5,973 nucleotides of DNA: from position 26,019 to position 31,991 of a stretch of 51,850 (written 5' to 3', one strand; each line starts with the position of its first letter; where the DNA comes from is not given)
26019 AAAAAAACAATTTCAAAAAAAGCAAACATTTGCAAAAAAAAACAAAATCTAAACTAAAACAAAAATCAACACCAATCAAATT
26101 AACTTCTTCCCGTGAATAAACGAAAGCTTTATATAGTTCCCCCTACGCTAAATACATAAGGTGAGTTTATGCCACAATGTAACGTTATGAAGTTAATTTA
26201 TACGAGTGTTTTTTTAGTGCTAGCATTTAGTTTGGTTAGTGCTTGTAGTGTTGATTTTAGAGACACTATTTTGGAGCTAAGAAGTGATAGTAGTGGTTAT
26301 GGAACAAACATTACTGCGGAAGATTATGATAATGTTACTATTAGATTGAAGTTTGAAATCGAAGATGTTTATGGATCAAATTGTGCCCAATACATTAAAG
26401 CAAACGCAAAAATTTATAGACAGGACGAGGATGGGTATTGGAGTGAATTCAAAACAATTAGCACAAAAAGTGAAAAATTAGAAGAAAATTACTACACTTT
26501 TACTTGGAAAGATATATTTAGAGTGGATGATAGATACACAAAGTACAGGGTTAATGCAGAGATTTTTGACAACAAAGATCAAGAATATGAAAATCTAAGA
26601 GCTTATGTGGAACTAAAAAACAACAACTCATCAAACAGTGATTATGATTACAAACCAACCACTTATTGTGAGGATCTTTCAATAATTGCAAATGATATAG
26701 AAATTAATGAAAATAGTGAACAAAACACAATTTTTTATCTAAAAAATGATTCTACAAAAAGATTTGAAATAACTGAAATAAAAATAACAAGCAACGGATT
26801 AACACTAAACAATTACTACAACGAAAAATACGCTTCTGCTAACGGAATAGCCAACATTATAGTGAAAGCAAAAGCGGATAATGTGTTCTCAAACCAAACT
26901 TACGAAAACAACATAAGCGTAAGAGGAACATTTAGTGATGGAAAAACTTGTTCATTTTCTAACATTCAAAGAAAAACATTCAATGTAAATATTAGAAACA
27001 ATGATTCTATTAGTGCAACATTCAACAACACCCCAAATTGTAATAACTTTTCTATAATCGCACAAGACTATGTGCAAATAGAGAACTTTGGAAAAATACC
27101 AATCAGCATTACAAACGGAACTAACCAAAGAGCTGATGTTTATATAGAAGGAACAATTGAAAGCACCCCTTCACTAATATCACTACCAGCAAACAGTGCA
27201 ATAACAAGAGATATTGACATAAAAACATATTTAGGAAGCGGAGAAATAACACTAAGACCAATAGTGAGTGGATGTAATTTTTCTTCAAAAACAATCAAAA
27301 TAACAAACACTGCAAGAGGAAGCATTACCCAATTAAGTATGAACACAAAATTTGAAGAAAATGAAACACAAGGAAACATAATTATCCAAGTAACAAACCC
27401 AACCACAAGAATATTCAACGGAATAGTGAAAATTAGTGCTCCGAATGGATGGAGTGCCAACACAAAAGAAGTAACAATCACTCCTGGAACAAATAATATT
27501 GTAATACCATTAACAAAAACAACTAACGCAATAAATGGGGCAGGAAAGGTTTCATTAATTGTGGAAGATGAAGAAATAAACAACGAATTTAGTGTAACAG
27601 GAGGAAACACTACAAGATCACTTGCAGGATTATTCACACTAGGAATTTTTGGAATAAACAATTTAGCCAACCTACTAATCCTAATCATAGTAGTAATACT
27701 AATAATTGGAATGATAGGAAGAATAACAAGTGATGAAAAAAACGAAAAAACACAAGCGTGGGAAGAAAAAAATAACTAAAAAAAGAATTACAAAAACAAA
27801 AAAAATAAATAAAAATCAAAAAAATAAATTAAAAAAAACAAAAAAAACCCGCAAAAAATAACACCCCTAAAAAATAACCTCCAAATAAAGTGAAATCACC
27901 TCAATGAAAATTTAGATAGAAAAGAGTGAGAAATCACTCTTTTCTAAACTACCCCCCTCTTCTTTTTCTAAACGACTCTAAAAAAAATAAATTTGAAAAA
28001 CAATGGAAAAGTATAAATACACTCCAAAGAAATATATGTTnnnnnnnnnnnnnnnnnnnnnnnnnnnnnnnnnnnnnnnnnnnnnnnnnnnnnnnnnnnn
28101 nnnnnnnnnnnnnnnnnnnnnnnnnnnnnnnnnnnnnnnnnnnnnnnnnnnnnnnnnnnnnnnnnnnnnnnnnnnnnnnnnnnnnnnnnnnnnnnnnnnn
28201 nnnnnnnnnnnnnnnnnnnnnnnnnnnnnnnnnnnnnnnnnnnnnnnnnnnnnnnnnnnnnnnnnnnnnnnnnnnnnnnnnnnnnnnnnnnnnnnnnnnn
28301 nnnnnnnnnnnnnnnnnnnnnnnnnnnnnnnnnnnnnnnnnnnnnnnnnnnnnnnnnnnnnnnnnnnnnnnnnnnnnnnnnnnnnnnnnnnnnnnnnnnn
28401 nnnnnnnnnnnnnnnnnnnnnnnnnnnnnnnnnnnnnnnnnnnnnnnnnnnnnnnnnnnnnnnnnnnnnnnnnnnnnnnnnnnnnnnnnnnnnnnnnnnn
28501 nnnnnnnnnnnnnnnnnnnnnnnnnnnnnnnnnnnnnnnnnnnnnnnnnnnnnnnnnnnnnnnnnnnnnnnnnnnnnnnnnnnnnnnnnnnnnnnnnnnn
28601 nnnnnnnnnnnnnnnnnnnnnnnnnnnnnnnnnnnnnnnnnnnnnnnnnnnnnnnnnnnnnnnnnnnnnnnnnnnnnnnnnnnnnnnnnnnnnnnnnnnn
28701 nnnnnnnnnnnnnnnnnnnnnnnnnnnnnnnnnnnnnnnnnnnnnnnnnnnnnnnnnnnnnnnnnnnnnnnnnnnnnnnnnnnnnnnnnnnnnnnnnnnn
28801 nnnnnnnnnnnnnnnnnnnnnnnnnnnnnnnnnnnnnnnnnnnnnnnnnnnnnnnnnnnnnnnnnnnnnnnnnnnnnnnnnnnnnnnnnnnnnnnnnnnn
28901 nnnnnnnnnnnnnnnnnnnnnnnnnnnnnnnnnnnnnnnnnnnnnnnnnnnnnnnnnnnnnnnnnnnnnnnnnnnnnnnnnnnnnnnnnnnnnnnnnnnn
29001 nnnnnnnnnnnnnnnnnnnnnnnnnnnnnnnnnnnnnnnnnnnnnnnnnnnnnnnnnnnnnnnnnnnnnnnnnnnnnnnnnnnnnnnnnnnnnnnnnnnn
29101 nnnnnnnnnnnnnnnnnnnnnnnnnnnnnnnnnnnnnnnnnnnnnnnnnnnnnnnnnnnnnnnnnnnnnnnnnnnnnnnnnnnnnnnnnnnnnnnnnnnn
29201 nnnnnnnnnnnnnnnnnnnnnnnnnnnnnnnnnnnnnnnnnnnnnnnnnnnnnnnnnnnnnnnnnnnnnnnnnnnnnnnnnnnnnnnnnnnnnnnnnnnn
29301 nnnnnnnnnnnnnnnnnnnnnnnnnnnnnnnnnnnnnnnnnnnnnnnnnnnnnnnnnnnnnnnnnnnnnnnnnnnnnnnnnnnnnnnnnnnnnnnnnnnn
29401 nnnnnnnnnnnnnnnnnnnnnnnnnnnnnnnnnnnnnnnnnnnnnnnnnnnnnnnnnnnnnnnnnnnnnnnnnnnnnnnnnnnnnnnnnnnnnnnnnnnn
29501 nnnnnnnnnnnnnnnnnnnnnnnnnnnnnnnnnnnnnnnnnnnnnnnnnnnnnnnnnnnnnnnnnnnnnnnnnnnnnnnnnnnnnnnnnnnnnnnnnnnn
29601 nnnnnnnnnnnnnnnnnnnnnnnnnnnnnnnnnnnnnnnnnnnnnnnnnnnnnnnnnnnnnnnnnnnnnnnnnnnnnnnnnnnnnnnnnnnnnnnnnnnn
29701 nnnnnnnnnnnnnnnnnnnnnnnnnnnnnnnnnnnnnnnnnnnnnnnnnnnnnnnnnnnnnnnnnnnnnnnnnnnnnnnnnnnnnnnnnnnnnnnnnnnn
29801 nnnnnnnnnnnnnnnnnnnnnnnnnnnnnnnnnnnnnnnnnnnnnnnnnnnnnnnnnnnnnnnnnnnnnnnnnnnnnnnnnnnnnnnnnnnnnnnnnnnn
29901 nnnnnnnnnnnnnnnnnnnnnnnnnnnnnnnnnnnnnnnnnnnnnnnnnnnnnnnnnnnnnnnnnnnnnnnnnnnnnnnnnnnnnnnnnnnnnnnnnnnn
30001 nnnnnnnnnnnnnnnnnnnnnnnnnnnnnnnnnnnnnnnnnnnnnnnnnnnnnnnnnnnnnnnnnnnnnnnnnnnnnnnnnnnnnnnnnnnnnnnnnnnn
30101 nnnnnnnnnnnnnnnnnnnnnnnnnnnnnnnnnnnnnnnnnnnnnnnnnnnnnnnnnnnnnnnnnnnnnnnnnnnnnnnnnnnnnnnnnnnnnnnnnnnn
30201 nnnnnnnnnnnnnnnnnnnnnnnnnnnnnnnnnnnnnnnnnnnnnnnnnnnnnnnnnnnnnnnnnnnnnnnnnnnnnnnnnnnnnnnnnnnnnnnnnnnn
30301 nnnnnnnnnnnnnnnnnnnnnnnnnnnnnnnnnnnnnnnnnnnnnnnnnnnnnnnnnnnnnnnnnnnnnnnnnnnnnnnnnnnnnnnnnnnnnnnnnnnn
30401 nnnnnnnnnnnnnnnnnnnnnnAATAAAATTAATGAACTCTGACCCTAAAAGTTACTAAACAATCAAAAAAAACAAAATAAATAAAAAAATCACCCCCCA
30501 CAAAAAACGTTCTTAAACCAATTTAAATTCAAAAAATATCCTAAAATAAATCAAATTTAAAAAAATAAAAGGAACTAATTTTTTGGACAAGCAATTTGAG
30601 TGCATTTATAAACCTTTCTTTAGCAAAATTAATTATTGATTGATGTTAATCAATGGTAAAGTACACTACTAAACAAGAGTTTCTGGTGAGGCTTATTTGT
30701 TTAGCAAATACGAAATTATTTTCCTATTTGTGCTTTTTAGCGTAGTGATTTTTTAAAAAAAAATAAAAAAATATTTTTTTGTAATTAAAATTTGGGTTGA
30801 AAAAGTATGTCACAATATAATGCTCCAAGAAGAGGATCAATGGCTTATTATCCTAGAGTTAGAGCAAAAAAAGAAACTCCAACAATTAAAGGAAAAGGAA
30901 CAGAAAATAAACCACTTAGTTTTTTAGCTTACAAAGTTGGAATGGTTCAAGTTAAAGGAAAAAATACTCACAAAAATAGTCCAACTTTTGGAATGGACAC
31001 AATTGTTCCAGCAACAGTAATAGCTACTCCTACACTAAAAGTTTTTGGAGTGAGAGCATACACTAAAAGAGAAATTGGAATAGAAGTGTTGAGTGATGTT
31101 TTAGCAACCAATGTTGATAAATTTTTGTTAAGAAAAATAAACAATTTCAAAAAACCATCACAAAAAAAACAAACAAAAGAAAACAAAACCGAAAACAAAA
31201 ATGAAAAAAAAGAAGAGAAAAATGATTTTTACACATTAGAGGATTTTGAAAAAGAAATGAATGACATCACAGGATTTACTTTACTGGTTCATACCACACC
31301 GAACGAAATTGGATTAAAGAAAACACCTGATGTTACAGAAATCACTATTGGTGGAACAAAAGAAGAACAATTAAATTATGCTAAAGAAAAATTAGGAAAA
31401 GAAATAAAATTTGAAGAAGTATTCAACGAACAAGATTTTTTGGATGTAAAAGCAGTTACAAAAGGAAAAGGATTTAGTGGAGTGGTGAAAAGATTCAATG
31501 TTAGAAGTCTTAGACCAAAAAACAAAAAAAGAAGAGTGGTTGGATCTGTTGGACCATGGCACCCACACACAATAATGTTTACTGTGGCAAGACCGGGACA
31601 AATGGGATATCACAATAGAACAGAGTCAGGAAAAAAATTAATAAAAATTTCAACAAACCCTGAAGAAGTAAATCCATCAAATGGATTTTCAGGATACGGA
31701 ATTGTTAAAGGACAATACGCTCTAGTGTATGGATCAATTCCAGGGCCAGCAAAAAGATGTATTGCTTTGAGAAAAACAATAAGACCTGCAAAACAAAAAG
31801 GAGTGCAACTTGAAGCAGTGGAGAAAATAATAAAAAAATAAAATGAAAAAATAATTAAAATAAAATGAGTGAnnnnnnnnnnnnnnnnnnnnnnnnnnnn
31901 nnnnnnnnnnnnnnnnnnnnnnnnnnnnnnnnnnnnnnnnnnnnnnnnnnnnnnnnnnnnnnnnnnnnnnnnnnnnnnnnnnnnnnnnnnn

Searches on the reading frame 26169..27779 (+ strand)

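Call 28: search_protein_families(library=pfam, proteins=[window:26169-27779:+], max_evalue=0.001)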
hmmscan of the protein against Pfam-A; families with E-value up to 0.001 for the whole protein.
window:26169-27779:+ (536 aa): 1 family
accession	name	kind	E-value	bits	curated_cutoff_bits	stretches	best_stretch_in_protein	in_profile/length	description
PF23487.1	Ig_TMEM132_6th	-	0.00028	21.3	27.8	1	228-300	25-97/116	TMEM132 sixth domain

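Call 51: search_protein_families(library=ncbifam, proteins=[window:26169-27779:+], max_evalue=0.001)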
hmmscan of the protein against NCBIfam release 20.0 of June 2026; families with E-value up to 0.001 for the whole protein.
window:26169-27779:+ (536 aa): 1 family
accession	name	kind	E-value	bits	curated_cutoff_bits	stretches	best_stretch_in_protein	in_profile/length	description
NF010283.0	PRK13724.1-5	equivalog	9.2e-05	22.3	164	1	220-274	20-72/78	conjugal transfer protein TrbD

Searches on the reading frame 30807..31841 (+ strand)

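Call 28: search_protein_families(library=pfam, proteins=[window:30807-31841:+], max_evalue=0.001)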
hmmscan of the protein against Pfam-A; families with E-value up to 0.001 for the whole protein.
window:30807-31841:+ (344 aa): 1 family
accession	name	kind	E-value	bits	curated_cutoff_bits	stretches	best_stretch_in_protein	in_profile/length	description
PF00297.29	Ribosomal_L3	-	3.6e-67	227.4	22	1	1-340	1-360/369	Ribosomal protein L3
